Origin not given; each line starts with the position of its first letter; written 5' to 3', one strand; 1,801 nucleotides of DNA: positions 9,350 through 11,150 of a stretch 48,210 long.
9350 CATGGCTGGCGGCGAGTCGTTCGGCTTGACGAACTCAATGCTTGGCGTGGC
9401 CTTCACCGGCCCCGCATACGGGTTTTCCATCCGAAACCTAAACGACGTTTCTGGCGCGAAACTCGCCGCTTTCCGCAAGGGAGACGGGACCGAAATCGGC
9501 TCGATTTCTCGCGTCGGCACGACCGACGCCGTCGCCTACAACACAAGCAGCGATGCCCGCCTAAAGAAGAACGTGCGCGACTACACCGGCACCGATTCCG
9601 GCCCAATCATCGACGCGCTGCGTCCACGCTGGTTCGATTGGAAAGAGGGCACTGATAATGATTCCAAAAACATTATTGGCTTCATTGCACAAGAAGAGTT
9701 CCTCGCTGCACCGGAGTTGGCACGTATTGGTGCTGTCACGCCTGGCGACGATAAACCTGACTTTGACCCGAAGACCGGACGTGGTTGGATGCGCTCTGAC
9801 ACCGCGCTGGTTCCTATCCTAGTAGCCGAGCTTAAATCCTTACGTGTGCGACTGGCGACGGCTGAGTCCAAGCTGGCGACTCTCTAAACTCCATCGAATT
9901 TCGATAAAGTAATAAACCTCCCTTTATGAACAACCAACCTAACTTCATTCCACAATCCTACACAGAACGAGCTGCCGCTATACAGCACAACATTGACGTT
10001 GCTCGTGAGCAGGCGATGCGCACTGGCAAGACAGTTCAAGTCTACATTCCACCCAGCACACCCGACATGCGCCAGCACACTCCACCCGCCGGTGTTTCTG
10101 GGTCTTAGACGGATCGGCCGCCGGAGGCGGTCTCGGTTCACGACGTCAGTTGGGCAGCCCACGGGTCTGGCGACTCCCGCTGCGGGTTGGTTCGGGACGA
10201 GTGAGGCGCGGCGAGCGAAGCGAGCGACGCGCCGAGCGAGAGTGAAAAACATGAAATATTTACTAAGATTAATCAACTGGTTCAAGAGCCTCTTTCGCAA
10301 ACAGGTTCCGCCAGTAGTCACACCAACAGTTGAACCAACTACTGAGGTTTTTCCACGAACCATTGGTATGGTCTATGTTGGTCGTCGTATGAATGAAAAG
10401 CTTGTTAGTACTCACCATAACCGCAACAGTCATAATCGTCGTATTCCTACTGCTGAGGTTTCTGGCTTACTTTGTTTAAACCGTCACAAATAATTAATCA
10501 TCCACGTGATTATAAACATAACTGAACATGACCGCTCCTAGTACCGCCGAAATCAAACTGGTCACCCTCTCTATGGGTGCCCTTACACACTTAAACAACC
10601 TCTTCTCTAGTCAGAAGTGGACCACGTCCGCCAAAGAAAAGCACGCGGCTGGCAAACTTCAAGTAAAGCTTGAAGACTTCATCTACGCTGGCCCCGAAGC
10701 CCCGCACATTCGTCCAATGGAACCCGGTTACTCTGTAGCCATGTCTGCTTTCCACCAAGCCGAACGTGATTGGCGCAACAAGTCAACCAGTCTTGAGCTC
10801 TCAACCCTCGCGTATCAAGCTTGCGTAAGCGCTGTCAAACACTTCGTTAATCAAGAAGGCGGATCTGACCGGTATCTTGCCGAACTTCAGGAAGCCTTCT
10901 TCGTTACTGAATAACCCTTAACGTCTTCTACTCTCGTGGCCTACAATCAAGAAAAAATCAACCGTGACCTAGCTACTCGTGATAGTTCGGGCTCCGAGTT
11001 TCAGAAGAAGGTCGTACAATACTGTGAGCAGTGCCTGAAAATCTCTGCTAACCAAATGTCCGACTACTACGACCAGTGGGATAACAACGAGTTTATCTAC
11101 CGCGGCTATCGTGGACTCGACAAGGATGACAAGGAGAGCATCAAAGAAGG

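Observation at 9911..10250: GC-rich non-coding element family (A/B/C) next to motif copies, with compensatory hairpin changes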

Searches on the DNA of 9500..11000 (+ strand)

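Call 5: search_dna_similar(query=window:9500-11000:+, collection=phages, mode=distant, max_rows=30)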
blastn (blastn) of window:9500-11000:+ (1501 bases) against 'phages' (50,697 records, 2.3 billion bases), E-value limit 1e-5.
No match.

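Call 10: search_rna_families(source=window, start=9850, end=10300, threshold=evalue, max_evalue=10)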
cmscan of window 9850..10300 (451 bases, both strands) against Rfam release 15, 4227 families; matches with E-value up to 10: 2.
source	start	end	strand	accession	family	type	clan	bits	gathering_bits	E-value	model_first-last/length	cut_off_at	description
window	10247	10267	-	RF00180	REN-SRE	Cis-reg;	-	12.5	41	2.3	1-37/37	no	Renin stability regulatory element (REN-SRE)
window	10225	10272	-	RF00457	IRES_mnt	Cis-reg; IRES;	-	12.3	100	0.84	1-203/203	no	Mnt IRES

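Call 118: build_rna_model(alignment_id=A7, structure=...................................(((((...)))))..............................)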
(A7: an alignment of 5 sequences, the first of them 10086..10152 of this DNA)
Model R1 built from alignment A7 (5 sequences, 78 columns); structure: as given.
model positions 66; base pairs 5; branch points 0; effective number of sequences 4.45; information 0.85 bits per position. Calibrated on 0.2 Mb of random sequence (short: E-values are rough).
structure used (alignment columns):
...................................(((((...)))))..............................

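Call 119: search_with_rna_model(model_id=R1, sources=[window, L006, L007, L008, L163, L169, L223, L231, L233, L234, L235, L236, L237, L238, L310], max_evalue=10)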
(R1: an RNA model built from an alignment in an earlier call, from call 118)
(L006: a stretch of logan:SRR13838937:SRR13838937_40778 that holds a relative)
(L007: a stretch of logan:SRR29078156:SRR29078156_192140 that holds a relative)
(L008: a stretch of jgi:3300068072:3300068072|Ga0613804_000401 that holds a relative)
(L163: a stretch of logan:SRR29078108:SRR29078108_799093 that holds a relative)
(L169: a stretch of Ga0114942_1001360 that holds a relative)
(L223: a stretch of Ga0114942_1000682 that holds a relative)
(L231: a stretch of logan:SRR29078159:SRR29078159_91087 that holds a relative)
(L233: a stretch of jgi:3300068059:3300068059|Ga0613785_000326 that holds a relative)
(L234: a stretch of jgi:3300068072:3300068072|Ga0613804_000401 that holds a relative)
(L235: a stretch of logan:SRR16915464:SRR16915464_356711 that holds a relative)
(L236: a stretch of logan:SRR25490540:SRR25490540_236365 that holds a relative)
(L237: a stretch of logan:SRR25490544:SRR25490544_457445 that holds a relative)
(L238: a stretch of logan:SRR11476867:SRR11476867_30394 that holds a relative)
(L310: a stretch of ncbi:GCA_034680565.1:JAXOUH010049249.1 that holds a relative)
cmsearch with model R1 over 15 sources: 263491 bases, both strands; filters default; matches with E-value up to 10: 18.
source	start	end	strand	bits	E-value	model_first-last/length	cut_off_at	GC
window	47862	47927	+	80.9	2.6e-25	1-66/66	no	0.68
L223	46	111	-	79.2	1e-24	1-66/66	no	0.67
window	10088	10154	+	66.1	2.7e-20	1-66/66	no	0.66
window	36350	36413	-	62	6.8e-19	1-66/66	no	0.66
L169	3666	3730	+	61.7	8.6e-19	1-66/66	no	0.78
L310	21183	21236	-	14.3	0.012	1-66/66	no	0.65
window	16596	16685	-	12.4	0.053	1-66/66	no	0.51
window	13281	13291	+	10.2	0.29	33-43/66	no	0.91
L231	9938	9964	+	9.8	0.42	32-58/66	no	0.78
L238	8891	8941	-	9.3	0.61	1-66/66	no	0.53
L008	21852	21894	+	9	0.74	1-66/66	no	0.47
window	5164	5179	+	8.5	1.2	32-47/66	no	0.75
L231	8600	8656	+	7.7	2.1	1-66/66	no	0.68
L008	7834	7858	+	7.4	2.7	1-66/66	no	0.48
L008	6407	6431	-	7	3.7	1-66/66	no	0.64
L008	1406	1414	+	6.9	3.8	34-42/66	no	0.89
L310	2177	2243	-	5.9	9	1-66/66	no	0.6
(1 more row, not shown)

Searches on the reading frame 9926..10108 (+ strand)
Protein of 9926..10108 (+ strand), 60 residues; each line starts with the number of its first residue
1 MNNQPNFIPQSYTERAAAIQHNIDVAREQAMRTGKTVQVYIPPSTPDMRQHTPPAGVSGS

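Call 16: search_protein_families(library=phrogs, proteins=[window:9926-10108:+], max_evalue=0.01)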
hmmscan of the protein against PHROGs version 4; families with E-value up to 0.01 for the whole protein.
window:9926-10108:+ (60 aa): 0 families

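Call 68: find_homologous_proteins(query=A2, max_evalue=10)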
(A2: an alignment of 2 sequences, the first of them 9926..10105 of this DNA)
Query A2 (2 sequences): no candidate shares three 5-residue words with the query. No homologue found.

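Call 100: search_protein_representatives(protein=window:9926-10105:+)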
Query: 60 residues. Proteins with E-value up to 0.001 (for the whole library): 2; up to 1e-10: 0; up to 1e-30: 0. The best 2 are listed.
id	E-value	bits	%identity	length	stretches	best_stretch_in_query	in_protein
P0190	7.3e-08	48.3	34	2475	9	4-37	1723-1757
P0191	1.7e-04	37.8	30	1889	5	4-50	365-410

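Call 101: search_protein_families(library=pfam, proteins=[P0190, P0191], max_evalue=0.01)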
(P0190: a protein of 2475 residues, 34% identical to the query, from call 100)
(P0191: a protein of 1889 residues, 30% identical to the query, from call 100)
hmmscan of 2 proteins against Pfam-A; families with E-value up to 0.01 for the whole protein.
P0190 (2475 aa): 5 families
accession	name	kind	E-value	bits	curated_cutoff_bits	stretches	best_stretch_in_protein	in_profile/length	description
PF23821.1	DUF7191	-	1.1e-13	51.4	27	0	1761-1782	14-35/64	Family of unknown function (DUF7191)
PF09001.16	DUF1890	-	3.5e-11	44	25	0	717-759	25-67/141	Domain of unknown function (DUF1890)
PF09119.15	SicP-binding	-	7.7e-09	35.9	25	0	673-725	23-73/84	SicP binding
PF02454.21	Sigma_1s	-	2.7e-06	27.8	21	0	1932-2007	5-75/116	Sigma 1s protein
PF12245.14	Big_3_2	-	0.0034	18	23.3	0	1221-1267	53-99/122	Bacterial Ig-like domain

P0191 (1889 aa): 12 families
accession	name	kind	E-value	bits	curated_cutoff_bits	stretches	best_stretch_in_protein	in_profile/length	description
PF00041.27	fn3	-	6e-172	558.8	25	22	186-257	6-72/84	Fibronectin type III domain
PF25059.1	FN3_DSCAM-DSCAML_C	-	1.5e-59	198.8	39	1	208-254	22-65/89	DSCAM/DSCAML C-terminal Fn3-like domain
PF09294.16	Interfer-bind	-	9.5e-47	158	21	0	629-686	35-93/104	Interferon-alpha/beta receptor, fibronectin type III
PF16656.11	Pur_ac_phosph_N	-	1.5e-25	90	30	0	1318-1371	41-92/93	Purple acid Phosphatase, N-terminal domain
PF16874.11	Glyco_hydro_36C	-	1.2e-22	80.5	27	0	133-166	20-46/77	Glycosyl hydrolase family 36 C-terminal domain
PF25788.1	Ig_Rha78A_N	-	9.1e-18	64.9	27.4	0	652-689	56-95/105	Rha78A-like, N-terminal immunoglobulin domain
PF21910.2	GH85_C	-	1.7e-14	54.5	27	0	1294-1350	8-64/95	GH85 endohexosaminidases, C-terminal domain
PF17425.8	Arylsulfotran_N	-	3.2e-12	46.8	24.2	0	639-691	39-83/88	Arylsulfotransferase Ig-like domain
PF10179.15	NDNF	-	3.5e-10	40.5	27.3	0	647-691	78-122/127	Neuron-derived neurotrophic factor, first Fn(III) domain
PF00907.27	T-box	-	3.5e-09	37.2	26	0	136-166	25-55/182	T-box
PF24942.1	Fn3_Dep-1_1st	-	9e-09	35.7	26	0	406-425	62-81/96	Dep-1 first Fn3-like domain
PF16931.10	Phage_holin_8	-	0.00026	21.5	26.4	0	78-106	9-37/121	Putative phage holin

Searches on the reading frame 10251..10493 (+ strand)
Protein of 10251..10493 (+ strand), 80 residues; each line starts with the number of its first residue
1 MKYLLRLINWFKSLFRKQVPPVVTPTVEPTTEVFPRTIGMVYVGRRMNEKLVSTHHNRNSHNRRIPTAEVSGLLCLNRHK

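Call 16: search_protein_families(library=phrogs, proteins=[window:10251-10493:+], max_evalue=0.01)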
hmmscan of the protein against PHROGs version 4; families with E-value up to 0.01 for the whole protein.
window:10251-10493:+ (80 aa): 0 families

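Call 50: find_encoding_contigs(protein=window:10251-10493:+, flank=3000, max_places=10)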
Protein window:10251-10493:+ (80 aa): no gene with exactly this product is on record in the collection.
